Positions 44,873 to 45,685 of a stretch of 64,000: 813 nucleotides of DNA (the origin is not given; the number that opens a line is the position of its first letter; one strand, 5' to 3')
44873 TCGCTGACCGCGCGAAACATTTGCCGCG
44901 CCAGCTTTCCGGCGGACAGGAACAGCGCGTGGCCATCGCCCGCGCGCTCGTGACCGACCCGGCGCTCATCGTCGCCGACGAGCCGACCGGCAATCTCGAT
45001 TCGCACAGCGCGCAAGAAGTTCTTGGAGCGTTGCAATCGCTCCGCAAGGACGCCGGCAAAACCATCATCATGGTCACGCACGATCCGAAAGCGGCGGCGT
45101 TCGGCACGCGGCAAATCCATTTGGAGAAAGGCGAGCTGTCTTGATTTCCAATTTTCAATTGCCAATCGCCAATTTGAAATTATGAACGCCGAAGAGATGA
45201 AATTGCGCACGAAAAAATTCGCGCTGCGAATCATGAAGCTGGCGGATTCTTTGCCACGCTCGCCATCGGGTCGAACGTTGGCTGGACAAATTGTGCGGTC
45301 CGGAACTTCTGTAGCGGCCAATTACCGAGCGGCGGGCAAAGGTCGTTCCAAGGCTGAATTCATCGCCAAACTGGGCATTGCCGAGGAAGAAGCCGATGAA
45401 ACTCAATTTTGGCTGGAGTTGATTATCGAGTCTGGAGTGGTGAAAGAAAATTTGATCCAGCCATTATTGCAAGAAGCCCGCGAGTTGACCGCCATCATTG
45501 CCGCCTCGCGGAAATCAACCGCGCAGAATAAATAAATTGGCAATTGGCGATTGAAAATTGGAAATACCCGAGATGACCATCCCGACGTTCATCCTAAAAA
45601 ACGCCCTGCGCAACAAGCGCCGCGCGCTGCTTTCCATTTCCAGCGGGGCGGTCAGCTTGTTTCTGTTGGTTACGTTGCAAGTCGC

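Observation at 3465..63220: Window-wide family of tandem heptanucleotide arrays: at least 7 unit types at about 15 loci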

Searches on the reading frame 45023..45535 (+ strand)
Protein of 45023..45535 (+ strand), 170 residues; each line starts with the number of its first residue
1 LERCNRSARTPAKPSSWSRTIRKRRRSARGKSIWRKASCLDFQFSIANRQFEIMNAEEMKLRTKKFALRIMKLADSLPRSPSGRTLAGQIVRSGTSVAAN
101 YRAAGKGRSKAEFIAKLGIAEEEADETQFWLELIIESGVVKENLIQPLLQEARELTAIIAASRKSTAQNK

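Call 12: search_protein_families(library=pfam, proteins=[window:45023-45535:+])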
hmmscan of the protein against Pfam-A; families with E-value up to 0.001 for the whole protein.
window:45023-45535:+ (170 aa): 1 family
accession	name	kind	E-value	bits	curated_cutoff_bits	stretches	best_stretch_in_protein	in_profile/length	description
PF05635.17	23S_rRNA_IVP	-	3.1e-18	66.4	33.8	1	62-160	8-105/106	23S rRNA-intervening sequence protein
